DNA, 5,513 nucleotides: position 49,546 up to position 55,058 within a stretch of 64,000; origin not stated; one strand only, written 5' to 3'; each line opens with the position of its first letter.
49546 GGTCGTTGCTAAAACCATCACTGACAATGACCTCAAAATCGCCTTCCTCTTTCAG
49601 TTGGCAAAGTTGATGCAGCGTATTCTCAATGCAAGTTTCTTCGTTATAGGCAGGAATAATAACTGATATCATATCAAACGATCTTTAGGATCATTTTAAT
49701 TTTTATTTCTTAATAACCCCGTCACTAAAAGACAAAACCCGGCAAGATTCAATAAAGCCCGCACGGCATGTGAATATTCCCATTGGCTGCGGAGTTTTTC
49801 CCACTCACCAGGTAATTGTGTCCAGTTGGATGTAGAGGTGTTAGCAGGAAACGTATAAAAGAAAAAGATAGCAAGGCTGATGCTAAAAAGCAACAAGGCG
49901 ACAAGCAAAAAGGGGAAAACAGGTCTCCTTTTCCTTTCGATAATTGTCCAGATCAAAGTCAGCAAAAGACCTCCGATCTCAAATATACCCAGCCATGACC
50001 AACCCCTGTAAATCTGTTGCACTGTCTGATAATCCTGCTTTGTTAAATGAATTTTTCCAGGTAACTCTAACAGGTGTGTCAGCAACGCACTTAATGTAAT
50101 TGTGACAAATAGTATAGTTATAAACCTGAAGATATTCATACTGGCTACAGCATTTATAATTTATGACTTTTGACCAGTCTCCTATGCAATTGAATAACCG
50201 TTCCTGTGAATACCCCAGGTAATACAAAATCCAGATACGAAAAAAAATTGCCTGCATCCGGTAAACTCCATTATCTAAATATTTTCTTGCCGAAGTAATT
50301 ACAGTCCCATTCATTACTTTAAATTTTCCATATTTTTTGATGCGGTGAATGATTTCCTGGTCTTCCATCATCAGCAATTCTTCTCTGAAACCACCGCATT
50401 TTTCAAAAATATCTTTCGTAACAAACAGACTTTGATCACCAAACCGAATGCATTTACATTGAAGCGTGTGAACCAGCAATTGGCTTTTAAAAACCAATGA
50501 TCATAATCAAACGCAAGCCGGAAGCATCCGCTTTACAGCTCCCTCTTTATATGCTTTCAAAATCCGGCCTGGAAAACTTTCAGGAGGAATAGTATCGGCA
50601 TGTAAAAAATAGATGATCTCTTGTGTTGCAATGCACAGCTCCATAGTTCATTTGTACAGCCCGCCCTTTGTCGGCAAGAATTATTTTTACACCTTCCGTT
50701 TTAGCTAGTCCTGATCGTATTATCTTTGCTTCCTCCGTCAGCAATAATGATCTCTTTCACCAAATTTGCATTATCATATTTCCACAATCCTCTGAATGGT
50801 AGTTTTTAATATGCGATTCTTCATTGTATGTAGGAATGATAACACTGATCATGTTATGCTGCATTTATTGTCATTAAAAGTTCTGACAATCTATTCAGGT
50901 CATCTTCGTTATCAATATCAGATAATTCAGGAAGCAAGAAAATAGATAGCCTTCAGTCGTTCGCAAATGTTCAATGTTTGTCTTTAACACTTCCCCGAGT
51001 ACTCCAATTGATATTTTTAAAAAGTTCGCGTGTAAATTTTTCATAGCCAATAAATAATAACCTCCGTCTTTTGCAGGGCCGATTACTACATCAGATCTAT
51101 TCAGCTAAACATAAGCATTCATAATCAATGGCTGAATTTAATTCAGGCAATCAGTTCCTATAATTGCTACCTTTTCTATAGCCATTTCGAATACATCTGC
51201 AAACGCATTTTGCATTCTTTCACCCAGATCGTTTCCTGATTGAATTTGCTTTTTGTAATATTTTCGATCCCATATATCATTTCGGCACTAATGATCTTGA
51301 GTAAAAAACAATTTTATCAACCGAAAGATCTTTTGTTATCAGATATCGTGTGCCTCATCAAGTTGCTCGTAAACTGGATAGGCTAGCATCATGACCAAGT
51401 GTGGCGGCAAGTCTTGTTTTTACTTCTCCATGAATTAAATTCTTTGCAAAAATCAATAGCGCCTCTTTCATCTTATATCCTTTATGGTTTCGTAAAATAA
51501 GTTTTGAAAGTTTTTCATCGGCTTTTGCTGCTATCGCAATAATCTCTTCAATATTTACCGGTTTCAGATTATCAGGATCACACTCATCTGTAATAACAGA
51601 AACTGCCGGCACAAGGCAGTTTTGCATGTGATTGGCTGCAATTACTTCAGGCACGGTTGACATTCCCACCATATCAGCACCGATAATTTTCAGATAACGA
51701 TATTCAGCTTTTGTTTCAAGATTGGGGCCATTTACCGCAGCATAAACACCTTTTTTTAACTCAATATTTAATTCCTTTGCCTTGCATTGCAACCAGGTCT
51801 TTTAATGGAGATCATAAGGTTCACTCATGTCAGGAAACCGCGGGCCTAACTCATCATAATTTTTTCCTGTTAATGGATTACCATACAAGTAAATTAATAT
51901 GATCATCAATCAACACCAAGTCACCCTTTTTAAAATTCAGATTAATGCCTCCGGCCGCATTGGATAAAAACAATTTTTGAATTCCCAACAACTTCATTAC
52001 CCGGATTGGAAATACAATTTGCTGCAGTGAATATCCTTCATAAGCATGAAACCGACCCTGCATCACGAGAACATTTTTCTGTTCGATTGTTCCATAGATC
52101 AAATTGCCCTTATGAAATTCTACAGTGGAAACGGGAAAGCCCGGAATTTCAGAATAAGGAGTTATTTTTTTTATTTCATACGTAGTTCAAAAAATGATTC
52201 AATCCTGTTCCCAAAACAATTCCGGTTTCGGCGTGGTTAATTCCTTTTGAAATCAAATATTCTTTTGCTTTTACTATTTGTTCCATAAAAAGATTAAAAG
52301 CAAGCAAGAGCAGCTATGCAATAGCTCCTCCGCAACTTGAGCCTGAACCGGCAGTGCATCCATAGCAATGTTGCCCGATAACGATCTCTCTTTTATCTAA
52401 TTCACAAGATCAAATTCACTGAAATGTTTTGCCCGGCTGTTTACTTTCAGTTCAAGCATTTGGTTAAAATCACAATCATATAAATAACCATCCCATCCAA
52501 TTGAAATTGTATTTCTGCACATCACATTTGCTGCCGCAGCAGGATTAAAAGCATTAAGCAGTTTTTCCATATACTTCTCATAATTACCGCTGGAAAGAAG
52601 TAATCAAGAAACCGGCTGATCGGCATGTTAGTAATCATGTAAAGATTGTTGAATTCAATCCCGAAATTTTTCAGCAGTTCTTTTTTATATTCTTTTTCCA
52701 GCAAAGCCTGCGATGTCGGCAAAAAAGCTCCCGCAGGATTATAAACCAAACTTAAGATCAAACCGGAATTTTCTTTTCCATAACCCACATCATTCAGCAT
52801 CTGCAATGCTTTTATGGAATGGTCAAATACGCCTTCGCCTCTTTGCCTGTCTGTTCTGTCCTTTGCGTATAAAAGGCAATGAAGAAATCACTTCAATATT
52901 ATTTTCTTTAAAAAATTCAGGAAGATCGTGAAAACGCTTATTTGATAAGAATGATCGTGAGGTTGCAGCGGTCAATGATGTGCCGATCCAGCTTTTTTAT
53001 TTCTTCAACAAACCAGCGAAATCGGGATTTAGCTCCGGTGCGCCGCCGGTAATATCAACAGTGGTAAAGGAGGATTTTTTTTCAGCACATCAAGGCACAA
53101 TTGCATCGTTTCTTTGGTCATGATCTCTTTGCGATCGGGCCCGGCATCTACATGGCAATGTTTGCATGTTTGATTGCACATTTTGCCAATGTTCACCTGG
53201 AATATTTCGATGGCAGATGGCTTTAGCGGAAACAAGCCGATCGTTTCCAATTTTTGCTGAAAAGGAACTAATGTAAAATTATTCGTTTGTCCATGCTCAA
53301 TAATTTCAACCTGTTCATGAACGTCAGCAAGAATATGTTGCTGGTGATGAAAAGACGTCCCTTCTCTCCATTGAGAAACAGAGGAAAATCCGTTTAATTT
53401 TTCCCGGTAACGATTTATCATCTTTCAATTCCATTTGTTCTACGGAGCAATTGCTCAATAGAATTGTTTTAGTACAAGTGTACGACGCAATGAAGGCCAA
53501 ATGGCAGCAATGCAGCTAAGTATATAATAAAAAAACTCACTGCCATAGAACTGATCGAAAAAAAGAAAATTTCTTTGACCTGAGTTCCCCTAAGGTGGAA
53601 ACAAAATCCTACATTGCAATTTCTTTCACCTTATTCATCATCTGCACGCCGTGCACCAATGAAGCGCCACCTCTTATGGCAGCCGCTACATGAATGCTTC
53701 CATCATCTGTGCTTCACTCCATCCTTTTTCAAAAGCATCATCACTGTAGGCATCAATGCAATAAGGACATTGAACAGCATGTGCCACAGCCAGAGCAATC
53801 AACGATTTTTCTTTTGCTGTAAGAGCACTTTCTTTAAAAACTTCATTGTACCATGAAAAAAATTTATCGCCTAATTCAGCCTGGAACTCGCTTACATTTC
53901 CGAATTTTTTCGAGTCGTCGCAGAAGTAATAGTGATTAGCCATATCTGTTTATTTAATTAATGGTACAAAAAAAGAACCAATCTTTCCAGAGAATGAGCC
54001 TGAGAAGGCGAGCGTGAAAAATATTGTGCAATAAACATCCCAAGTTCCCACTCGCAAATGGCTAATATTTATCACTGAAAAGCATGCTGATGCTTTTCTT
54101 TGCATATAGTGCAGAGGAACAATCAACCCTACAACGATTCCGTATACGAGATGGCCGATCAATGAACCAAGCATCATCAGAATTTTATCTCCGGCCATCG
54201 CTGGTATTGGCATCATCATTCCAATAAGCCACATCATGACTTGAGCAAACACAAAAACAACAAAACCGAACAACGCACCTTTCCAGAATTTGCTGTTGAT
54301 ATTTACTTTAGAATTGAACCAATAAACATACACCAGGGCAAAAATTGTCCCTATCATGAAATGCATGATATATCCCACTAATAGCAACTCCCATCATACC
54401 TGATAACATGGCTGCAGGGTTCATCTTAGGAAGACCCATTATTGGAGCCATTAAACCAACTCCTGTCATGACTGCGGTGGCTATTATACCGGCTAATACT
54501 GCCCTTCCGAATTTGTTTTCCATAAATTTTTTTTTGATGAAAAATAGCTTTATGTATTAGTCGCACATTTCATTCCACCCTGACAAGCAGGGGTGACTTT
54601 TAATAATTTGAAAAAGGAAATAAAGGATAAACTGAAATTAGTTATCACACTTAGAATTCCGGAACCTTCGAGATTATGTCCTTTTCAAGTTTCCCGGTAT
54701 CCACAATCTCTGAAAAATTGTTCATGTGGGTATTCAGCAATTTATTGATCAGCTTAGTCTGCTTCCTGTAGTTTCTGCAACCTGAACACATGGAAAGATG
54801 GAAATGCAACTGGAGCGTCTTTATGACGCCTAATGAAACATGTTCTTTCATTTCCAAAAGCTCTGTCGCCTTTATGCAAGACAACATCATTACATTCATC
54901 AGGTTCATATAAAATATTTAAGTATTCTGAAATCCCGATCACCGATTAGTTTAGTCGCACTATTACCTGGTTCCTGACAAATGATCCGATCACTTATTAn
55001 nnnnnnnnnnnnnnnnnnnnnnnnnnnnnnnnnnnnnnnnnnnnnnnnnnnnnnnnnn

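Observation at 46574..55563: Sigma/anti-sigma-headed 12-gene cluster built around an ArsS-type radical SAM enzyme, with no arsenic genes in view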

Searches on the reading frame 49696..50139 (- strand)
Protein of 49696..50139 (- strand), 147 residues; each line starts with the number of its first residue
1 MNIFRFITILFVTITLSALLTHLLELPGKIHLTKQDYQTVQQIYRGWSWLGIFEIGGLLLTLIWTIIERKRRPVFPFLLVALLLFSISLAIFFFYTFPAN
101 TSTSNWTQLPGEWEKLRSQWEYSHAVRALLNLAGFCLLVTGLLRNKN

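Call 6: search_protein_families(library=ncbifam, max_evalue=0.001, proteins=[window:49699-50139:-])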
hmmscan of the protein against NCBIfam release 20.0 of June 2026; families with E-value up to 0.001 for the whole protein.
seq(147 aa): 0 families

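Call 30: search_protein_families(library=pfam, max_evalue=0.01, proteins=[window:49696-50139:-])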
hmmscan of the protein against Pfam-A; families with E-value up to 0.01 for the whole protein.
window:49696-50139:- (147 aa): 1 family
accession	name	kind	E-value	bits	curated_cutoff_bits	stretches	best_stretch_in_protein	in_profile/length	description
PF08592.16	Anthrone_oxy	-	7e-05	23.4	27.3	1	57-136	14-105/106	Anthrone oxygenase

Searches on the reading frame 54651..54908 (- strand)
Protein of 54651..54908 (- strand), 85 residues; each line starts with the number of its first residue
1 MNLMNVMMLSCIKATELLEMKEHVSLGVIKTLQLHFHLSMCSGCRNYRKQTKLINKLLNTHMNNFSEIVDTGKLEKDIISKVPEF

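Call 6: search_protein_families(library=ncbifam, max_evalue=0.001, proteins=[window:54654-54908:-])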
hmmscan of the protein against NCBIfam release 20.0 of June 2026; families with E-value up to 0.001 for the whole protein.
seq(85 aa): 1 family
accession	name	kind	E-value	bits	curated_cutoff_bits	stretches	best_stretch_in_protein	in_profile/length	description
NF052368.1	antisigmaE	subfamily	1.8e-12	46.9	50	1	8-54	1-47/48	anti-sigma factor family protein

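Call 30: search_protein_families(library=pfam, max_evalue=0.01, proteins=[window:54651-54908:-])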
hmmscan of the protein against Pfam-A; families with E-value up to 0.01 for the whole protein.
window:54651-54908:- (85 aa): 0 families
